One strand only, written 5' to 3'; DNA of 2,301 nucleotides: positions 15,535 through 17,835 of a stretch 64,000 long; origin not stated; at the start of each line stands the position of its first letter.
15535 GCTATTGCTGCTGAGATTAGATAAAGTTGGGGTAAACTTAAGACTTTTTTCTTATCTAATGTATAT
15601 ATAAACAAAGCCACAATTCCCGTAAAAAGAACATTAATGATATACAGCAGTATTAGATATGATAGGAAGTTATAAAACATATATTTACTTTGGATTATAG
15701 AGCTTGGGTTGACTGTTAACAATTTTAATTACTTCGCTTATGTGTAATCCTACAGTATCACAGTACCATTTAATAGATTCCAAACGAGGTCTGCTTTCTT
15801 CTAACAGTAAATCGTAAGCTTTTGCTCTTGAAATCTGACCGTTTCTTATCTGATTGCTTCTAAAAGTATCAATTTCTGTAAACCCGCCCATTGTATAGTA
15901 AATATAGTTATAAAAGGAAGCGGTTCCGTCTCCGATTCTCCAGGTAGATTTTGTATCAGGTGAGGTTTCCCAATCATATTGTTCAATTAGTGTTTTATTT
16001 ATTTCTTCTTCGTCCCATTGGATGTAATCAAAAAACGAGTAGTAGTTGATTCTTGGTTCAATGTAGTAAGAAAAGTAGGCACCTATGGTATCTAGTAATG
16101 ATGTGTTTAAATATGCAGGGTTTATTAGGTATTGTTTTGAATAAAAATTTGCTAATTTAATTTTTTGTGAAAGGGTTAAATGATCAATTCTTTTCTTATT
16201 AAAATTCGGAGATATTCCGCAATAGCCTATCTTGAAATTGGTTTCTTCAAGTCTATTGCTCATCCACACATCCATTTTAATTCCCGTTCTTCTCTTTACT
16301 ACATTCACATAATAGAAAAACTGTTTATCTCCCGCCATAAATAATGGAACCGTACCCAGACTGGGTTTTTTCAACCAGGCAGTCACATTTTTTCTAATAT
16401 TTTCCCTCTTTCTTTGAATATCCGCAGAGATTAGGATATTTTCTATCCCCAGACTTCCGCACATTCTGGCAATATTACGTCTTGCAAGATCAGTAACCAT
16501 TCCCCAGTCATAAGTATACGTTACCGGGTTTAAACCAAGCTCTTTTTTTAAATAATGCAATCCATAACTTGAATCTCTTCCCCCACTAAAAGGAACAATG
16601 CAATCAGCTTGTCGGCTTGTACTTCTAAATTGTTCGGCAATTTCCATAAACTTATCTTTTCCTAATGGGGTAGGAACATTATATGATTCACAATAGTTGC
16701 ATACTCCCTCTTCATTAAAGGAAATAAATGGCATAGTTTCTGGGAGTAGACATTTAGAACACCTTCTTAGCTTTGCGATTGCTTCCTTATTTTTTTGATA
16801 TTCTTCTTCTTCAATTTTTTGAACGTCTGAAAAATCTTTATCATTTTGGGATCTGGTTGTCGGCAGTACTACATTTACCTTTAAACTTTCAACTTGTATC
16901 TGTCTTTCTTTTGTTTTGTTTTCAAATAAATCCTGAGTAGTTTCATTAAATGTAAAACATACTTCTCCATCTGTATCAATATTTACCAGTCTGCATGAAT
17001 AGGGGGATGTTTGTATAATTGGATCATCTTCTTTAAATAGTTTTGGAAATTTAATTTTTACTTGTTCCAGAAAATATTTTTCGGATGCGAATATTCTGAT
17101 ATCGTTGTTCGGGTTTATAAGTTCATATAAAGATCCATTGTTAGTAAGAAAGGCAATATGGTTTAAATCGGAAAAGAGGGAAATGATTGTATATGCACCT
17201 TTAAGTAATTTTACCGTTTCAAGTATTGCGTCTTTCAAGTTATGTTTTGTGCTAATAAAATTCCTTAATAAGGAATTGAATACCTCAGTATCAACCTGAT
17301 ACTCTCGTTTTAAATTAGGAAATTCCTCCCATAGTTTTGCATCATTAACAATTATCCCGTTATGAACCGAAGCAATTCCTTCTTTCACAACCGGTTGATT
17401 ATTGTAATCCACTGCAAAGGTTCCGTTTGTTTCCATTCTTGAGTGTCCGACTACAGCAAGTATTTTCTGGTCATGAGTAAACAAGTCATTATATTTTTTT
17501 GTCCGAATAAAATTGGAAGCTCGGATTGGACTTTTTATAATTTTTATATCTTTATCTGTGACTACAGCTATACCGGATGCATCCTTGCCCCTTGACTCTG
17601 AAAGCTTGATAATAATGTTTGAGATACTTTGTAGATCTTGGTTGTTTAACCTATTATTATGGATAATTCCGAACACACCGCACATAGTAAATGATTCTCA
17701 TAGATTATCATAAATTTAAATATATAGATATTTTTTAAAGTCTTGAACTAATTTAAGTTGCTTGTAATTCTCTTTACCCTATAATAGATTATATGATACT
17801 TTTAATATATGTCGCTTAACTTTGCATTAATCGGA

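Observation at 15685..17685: Class-II glutaminase domain fused to a WbpG/PseA-type sugar amidotransferase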

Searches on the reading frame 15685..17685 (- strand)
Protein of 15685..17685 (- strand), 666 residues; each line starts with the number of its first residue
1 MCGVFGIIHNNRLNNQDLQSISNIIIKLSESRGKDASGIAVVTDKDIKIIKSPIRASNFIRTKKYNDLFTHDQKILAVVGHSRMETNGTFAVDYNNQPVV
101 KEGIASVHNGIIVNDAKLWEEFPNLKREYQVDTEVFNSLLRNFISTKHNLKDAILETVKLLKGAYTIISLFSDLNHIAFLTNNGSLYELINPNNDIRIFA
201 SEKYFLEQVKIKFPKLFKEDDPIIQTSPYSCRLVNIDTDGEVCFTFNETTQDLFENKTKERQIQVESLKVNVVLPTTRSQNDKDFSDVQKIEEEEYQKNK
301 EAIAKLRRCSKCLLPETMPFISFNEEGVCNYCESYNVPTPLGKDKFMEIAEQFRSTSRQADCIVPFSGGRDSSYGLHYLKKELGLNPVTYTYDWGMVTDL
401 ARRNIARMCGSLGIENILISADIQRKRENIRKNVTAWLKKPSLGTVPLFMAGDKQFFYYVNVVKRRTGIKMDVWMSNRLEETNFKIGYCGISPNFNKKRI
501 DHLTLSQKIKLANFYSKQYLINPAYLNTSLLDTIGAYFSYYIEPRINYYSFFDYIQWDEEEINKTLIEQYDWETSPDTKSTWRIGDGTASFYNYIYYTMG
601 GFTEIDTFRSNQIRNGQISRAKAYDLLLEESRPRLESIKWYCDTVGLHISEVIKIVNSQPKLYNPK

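Call 3: search_protein_families(library=pfam, proteins=[window:15685-17685:-], max_evalue=1)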
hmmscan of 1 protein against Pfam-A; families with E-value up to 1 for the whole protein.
window:15685-17685:- (666 aa): 5 families
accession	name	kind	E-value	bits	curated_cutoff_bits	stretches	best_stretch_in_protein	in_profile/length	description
PF13522.11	GATase_6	-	4e-07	30.6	27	1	73-172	11-99/130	Glutamine amidotransferase domain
PF13537.11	GATase_7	-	3.8e-06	27.4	25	1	90-203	7-118/123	Glutamine amidotransferase domain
PF18636.7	Sld7_N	-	0.12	13.2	25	0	99-130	6-37/122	Mitochondrial morphogenesis protein SLD7 N-terminal domain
PF24682.1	OB_RRP5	-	0.12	12.6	27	0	147-181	13-47/90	RRP5 OB-fold domain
PF00764.25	Arginosuc_synth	-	0.18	12.3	27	1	363-401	3-42/162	Arginosuccinate synthase N-terminal HUP domain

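Call 4: search_protein_families(library=ncbifam, proteins=[window:15685-17685:-], max_evalue=1)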
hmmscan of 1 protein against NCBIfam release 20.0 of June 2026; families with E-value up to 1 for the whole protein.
window:15685-17685:- (666 aa): 14 families
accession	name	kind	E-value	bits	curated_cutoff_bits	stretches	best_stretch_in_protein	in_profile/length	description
TIGR03573.1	WbuX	subfamily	6e-40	137.7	203.2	1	308-655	3-342/344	N-acetyl sugar amidotransferase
NF001484.0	PRK00331.1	subfamily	6.5e-22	77.6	381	1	1-216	1-208/601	isomerizing glutamine--fructose-6-phosphate transaminase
TIGR01135.1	glmS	equivalog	1.1e-20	73.7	418.05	1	2-238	1-227/607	glutamine--fructose-6-phosphate transaminase (isomerizing)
TIGR01134.1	purF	equivalog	2.7e-15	56.7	350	1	2-207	1-200/432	amidophosphoribosyltransferase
TIGR01536.1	asn_synth_AEB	equivalog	6.6e-06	25.4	267.1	1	2-215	1-174/517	asparagine synthase (glutamine-hydrolyzing)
NF006351.0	PRK08576.1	equivalog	0.0004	19.1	290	1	347-426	222-298/436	hypothetical protein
NF001770.0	PRK00509.1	equivalog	0.0087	15.1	334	1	362-420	7-63/401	argininosuccinate synthase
TIGR00032.1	argG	equivalog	0.014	14.7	268.2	1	364-401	4-41/394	argininosuccinate synthase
NF003385.0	PRK04527.1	equivalog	0.018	13.7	603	1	359-433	3-76/401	argininosuccinate synthase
TIGR00268.2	TIGR00268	equivalog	0.032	13.5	150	1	359-433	13-87/259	ATP-dependent sacrificial sulfur transferase LarE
NF038212.1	argG_rel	exception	0.038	12.8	425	1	356-431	11-84/381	argininosuccinate synthase-related protein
TIGR02432.1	lysidine_TilS_N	equivalog_domain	0.039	13.9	93.6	1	363-435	3-80/189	tRNA lysidine(34) synthetase TilS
TIGR04317.1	W_rSAM_matur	equivalog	0.039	13.1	380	1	248-335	159-242/349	tungsten cofactor oxidoreductase radical SAM maturase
TIGR03442.1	TIGR03442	equivalog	0.077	12.3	218.65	1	77-208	84-228/251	ergothioneine biosynthesis protein EgtC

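Call 8: find_homologous_proteins(query=window:15685-17685:-, max_evalue=0.00001)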
Query window:15685-17685:- (666 aa): 7956 proteins with E <= 0.00001 among 8000 candidates; the best 120 are listed.
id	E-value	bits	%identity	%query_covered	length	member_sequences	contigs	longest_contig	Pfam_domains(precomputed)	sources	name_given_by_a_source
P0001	0.0e+0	1530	100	100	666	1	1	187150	PF13522.12,PF13537.12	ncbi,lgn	-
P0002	1.1e-249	848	56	100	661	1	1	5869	PF13522.12,PF13537.12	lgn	-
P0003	2.2e-224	765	52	100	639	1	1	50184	PF13522.12,PF13537.12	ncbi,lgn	-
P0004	1.8e-221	755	50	100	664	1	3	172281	PF13522.12,PF13537.12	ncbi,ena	-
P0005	3.7e-221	754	51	100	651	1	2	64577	PF13522.12,PF13537.12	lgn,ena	-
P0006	4.6e-221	754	49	100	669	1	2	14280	PF13522.12,PF13537.12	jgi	jgi:glucosamine--fructose-6-phosphate aminotransferase (isomerizing)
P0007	1.4e-220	752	50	100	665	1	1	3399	PF13522.12,PF13537.12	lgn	-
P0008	2.4e-219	748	52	100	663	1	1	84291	PF13522.12,PF13537.12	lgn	-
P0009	3.5e-219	748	50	100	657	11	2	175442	PF13522.12,PF13537.12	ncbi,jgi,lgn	jgi:glucosamine--fructose-6-phosphate aminotransferase (isomerizing)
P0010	4.0e-219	747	52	100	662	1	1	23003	PF13522.12,PF13537.12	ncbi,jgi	jgi:glucosamine--fructose-6-phosphate aminotransferase (isomerizing)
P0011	7.6e-216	737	51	100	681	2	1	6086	PF13522.12,PF13537.12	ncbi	-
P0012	7.9e-215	733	50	100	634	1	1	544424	PF13522.12,PF13537.12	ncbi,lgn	-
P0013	8.3e-215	733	50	100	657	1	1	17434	PF13522.12,PF13537.12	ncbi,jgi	jgi:glucosamine--fructose-6-phosphate aminotransferase (isomerizing)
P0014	8.4e-212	723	50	100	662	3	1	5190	PF13522.12,PF13537.12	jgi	jgi:predicted glutamine amidotransferase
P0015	4.0e-211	721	48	100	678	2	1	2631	PF13522.12,PF13537.12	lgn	-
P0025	8.6e-209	713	49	100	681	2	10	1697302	PF13522.12,PF13537.12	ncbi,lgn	ncbi:MAG: hypothetical protein ACK4IK_06485 [Bacteroidia bacterium]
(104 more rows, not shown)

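Call 9: search_solved_structures(query=window:15685-17685:-, max_evalue=1, show_alignments=2)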
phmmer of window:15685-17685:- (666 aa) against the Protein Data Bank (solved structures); distinct sequences matched with E-value up to 1: 13.
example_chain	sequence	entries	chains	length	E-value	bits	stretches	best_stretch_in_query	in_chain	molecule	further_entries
8wex_A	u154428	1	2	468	4.1e-14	55.2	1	321-626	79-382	N-acetyl sugar amidotransferase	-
1xff_A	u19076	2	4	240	3.9e-07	32.1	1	26-185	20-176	Glucosamine--fructose-6-phosphate aminotransferase [isomerizing]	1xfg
4amv_A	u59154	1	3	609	1.5e-06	30.2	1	1-185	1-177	GLUCOSAMINE--FRUCTOSE-6-PHOSPHATE AMINOTRANSFERASE [ISOMER IZING]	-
1jxa_A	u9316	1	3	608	3e-06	29.2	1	26-185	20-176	glucosamine 6-phosphate synthase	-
2j6h_A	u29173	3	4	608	3.1e-06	29.2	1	26-185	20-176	GLUCOSAMINE-FRUCTOSE-6-PHOSPHATE AMINOTRANSFERASE | GLUCOSAMINE--FRUCTOSE-6-PHOSPHATE AMINOTRANSFERASE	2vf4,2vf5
3ooj_A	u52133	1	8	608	3.8e-06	28.9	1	29-185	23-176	Glucosamine/fructose-6-phosphate aminotransferase, isomerizing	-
1ao0_A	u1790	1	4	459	2.3e-05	26.3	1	2-207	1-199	GLUTAMINE PHOSPHORIBOSYLPYROPHOSPHATE AMIDOTRANSFERASE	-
1gph_1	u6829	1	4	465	2.4e-05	26.2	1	2-207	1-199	GLUTAMINE PHOSPHORIBOSYL-PYROPHOSPHATE AMIDOTRANSFERASE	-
8w7d_A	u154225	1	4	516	0.0015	20.3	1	1-191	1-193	Amidophosphoribosyltransferase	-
6czf_A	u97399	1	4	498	0.0045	18.7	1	19-192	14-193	Amidophosphoribosyltransferase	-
1ecb_A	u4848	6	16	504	0.0046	18.7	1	19-192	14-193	GLUTAMINE PHOSPHORIBOSYLPYROPHOSPHATE AMIDOTRANSFERASE | Amidophosphoribosyltransferase, PurF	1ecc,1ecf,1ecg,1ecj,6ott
8se9_C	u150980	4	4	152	0.15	13.7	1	208-303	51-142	Ubiquitin/ISG15-conjugating enzyme E2 L6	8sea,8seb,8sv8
3k32_A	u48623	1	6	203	0.24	13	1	360-401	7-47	Uncharacterized protein MJ0690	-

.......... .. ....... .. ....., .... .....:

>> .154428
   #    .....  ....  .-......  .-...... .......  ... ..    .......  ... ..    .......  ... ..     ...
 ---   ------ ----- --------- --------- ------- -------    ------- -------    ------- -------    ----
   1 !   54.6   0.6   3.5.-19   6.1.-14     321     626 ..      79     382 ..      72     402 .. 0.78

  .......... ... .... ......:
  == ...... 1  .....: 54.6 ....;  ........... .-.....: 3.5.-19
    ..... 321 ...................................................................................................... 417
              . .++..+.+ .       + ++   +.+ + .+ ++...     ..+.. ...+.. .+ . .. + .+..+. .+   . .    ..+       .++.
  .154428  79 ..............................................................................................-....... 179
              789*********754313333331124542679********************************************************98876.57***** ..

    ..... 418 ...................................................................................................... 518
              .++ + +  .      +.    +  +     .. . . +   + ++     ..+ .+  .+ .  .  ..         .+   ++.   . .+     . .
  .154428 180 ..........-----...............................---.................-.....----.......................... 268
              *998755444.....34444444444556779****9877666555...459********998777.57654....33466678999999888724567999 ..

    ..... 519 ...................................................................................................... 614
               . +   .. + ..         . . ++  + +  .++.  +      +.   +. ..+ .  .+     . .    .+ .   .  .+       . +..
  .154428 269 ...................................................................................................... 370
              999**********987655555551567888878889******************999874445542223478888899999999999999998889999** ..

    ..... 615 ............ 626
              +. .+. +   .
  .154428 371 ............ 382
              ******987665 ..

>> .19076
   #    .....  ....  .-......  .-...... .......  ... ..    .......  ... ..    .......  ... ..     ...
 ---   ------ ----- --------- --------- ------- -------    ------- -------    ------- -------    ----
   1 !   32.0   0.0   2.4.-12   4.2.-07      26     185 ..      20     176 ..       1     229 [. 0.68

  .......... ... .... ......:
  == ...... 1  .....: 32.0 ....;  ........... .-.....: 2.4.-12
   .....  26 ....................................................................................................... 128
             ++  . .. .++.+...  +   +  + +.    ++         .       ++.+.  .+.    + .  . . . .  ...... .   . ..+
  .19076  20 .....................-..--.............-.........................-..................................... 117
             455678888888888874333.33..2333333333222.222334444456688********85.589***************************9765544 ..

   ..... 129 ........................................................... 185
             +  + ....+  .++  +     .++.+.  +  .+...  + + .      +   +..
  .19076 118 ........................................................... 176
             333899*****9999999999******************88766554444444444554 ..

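Call 12: list_cluster_members(proteins=[P0001, P0009, P0025])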
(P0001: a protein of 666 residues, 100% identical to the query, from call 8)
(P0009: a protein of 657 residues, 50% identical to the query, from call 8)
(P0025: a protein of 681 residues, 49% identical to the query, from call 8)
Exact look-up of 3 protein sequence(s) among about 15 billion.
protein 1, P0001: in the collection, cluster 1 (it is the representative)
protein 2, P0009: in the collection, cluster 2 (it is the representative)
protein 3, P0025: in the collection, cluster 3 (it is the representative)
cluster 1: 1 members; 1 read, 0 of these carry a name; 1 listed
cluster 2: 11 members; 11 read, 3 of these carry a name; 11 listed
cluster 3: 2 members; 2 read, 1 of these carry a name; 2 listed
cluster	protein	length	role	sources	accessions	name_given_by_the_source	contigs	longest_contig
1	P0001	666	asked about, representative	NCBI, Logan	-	-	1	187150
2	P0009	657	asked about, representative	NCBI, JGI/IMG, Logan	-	glucosamine--fructose-6-phosphate aminotransferase (isomerizing)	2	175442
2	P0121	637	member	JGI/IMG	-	predicted glutamine amidotransferase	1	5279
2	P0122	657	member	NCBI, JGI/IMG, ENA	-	glucosamine--fructose-6-phosphate aminotransferase (isomerizing)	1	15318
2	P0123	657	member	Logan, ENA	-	-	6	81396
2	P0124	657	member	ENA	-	-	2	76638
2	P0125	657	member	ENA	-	-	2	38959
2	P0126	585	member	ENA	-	-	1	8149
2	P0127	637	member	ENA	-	-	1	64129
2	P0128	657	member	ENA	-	-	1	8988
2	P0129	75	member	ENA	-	-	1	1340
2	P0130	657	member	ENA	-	-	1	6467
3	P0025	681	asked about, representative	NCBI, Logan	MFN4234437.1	MAG: hypothetical protein ACK4IK_06485 [Bacteroidia bacterium]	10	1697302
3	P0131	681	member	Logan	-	-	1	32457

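Call 20: find_encoding_contigs(protein=P0001, flank=10000, max_places=3)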
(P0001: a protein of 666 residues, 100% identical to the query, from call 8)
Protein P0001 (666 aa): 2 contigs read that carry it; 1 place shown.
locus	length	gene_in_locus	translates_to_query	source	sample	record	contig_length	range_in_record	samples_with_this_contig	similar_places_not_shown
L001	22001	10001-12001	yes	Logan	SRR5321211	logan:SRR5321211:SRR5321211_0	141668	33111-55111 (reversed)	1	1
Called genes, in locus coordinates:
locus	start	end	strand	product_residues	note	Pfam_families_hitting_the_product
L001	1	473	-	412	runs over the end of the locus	PF00534:Glycos_transf_1, PF13692:Glyco_trans_1_4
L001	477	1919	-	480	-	-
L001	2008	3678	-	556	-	PF19830:DUF6311 (weak)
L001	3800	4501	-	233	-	PF05219:DREV (weak), PF13489:Methyltransf_23, PF13649:Methyltransf_25, PF13847:Methyltransf_31, PF08241:Methyltransf_11, PF08242:Methyltransf_12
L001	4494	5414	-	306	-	-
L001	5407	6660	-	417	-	PF13439:Glyco_transf_4 (faint), PF00534:Glycos_transf_1, PF13692:Glyco_trans_1_4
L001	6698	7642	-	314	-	PF00535:Glycos_transf_2, PF10111:Glyco_tranf_2_2 (weak)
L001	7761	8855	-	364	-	PF01041:DegT_DnrJ_EryC1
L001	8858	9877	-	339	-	PF01408:GFO_IDH_MocA, PF02894:GFO_IDH_MocA_C, PF22725:GFO_IDH_MocA_C3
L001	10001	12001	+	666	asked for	PF13522:GATase_6 (weak), PF13537:GATase_7 (weak)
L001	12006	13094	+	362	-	PF13231:PMT_2 (weak)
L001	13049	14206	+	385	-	-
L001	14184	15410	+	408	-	PF13439:Glyco_transf_4, PF13477:Glyco_trans_4_2 (weak), PF00534:Glycos_transf_1, PF13692:Glyco_trans_1_4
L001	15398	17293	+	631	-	-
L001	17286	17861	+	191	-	PF13489:Methyltransf_23, PF13847:Methyltransf_31, PF08241:Methyltransf_11, PF08242:Methyltransf_12 (weak)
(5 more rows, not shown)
